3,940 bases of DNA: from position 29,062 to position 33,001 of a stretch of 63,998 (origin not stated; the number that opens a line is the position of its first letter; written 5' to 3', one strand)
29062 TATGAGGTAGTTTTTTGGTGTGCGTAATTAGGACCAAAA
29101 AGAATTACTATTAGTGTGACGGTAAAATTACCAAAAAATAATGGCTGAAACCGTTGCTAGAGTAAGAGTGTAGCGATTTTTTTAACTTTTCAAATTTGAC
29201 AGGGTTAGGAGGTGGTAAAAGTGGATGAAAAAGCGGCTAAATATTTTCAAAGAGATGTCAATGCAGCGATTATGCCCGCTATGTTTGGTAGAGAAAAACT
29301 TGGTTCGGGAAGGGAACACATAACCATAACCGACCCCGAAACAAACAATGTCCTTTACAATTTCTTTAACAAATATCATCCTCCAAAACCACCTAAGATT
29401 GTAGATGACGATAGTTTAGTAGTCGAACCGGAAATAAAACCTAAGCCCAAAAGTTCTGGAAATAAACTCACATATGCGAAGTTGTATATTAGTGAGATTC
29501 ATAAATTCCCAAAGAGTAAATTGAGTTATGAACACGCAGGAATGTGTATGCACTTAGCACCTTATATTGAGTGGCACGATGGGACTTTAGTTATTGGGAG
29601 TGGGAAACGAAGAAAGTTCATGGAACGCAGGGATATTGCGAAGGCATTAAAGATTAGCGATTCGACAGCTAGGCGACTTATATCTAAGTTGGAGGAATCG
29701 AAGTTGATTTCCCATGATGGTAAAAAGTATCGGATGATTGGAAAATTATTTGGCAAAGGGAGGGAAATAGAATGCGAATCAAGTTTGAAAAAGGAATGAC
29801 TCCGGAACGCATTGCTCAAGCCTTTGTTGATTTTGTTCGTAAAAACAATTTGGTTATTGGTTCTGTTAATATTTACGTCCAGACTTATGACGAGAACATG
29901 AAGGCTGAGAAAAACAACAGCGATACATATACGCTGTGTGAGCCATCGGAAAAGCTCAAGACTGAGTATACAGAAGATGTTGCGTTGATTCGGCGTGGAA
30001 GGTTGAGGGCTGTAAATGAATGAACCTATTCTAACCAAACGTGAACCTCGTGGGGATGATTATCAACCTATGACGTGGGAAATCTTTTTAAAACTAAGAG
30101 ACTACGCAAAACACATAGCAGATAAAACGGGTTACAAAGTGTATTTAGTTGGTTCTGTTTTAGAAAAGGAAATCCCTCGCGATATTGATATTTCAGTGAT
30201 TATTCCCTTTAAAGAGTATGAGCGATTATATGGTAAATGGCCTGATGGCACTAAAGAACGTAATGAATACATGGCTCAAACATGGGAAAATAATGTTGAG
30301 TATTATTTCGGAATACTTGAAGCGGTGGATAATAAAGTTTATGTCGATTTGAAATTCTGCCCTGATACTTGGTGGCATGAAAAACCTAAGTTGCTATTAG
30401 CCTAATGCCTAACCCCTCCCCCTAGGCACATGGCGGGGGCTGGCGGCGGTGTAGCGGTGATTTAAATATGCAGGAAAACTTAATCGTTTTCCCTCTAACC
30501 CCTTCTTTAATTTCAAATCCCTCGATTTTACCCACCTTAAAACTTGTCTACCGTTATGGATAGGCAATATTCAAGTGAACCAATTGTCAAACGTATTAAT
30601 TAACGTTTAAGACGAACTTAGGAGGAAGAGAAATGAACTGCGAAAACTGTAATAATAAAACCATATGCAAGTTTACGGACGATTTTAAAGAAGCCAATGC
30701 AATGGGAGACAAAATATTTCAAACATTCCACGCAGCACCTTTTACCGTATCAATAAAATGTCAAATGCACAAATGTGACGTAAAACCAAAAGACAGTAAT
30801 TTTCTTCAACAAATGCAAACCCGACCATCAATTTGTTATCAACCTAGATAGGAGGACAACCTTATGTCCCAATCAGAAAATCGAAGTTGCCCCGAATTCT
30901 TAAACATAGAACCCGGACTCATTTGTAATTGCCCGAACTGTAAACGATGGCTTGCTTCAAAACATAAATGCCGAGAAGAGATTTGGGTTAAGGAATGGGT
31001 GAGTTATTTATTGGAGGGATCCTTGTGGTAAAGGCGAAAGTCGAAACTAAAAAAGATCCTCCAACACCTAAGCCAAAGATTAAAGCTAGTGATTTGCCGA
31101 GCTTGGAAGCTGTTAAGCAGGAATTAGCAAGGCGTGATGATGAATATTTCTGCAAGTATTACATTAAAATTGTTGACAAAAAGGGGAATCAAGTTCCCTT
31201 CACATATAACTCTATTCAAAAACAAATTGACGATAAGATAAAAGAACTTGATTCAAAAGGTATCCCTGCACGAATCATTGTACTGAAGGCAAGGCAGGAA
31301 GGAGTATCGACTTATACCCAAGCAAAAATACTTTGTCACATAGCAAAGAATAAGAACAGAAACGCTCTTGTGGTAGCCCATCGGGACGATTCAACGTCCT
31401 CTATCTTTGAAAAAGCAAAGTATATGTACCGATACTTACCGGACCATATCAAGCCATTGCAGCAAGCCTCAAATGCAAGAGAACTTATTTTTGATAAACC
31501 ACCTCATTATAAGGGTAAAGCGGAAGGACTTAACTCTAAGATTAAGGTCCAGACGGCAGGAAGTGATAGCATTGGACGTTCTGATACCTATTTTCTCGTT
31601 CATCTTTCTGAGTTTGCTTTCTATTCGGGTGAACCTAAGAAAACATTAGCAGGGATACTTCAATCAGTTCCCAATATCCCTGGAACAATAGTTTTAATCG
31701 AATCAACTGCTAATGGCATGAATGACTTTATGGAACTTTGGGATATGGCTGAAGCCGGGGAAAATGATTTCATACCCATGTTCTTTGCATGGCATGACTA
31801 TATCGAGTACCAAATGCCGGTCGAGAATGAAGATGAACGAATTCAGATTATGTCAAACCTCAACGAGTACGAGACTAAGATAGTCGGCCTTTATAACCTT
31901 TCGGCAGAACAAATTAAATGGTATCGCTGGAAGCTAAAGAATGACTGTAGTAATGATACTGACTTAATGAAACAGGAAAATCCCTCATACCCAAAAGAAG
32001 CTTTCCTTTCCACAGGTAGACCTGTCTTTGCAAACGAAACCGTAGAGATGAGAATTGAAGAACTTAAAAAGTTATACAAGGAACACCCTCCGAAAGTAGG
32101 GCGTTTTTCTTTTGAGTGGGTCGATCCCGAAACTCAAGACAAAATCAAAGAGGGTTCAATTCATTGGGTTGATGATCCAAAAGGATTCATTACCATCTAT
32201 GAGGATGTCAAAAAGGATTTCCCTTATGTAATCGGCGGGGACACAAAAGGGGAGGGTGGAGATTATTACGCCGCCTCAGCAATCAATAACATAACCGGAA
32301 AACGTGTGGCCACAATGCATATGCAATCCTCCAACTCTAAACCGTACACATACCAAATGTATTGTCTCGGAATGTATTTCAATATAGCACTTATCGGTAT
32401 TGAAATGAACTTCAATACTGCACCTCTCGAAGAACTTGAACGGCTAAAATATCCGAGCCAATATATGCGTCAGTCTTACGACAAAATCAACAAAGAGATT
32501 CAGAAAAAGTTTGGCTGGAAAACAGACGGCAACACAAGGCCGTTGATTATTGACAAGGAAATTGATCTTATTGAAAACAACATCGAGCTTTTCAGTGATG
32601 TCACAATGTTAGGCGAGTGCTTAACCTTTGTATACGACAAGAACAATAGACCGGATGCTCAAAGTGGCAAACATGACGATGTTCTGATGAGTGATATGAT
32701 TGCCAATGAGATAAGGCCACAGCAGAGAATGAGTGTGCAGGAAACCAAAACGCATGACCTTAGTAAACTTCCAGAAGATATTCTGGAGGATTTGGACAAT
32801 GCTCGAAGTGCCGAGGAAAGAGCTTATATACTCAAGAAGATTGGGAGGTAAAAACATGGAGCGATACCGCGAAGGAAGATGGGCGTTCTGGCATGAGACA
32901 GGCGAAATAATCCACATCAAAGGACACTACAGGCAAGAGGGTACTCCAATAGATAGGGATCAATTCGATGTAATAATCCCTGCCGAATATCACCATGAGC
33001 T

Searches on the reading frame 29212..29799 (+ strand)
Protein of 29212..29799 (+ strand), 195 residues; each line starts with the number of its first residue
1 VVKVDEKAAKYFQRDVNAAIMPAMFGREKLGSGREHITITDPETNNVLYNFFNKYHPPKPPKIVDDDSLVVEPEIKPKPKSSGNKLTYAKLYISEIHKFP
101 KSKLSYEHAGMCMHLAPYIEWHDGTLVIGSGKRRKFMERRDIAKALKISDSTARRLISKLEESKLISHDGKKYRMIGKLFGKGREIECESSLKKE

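Call 84: search_protein_families(library=pfam, max_evalue=0.001, proteins=[window:29212-29799:+])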
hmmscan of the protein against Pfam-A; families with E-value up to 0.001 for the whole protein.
window:29212-29799:+ (195 aa): 3 families
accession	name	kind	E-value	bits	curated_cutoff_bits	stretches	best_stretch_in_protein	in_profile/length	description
PF25213.1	HVO_A0261_N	-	2.6e-06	27.6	35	1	137-176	25-64/86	HVO_A0261 N-terminal domain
PF13545.12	HTH_Crp_2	-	0.00013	22.3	27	0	137-171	23-57/70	Crp-like helix-turn-helix domain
PF01325.25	Fe_dep_repress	-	0.0006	20.4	26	1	134-172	20-58/60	Iron dependent repressor, N-terminal DNA binding domain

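Call 86: search_protein_families(library=phrogs, max_evalue=0.00001, proteins=[window:29212-29799:+])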
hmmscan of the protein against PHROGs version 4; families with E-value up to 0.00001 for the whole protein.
window:29212-29799:+ (195 aa): 0 families

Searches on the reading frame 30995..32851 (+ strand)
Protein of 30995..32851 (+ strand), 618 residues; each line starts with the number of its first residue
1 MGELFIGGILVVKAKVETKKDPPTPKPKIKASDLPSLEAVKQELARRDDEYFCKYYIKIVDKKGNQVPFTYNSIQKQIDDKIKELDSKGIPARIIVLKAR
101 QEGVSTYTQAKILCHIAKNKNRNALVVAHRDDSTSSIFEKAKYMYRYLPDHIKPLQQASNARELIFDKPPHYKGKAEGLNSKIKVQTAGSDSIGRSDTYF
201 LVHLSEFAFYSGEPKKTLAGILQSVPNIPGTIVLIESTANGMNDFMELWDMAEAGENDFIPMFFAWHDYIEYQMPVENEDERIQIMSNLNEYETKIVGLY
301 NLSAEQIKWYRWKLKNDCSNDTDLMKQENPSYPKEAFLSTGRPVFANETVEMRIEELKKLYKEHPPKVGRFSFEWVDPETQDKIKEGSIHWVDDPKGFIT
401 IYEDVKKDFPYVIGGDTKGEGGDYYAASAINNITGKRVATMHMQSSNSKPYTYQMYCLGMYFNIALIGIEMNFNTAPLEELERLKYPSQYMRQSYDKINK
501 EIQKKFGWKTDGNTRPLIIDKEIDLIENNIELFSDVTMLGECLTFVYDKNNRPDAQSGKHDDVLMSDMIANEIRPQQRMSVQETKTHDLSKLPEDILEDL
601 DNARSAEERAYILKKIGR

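Call 37: find_encoding_contigs(protein=window:30995-32851:+, flank=10000, max_places=1)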
Protein window:30995-32851:+ (618 aa): no gene with exactly this product is on record in the collection.

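Call 84: search_protein_families(library=pfam, max_evalue=0.001, proteins=[window:30995-32851:+])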
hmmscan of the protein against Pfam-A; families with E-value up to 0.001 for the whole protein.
window:30995-32851:+ (618 aa): 0 families

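Call 86: search_protein_families(library=phrogs, max_evalue=0.00001, proteins=[window:30995-32851:+])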
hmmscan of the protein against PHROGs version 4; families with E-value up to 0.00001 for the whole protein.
window:30995-32851:+ (618 aa): 6 families
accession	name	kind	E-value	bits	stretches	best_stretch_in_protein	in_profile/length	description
phrog_38407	-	unknown function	3.3e-22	80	1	258-582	37-356/370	-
phrog_24361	-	head and packaging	1.6e-18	68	1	457-583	19-147/162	terminase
phrog_2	-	head and packaging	3e-18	66.9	1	47-576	246-594/807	terminase large subunit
phrog_26724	-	unknown function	1.7e-09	38.5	1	56-242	20-186/192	-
phrog_5989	-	head and packaging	7.4e-09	36.2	1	47-167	119-232/347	terminase large subunit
phrog_38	-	head and packaging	2.4e-07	30.8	0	28-146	257-361/760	terminase large subunit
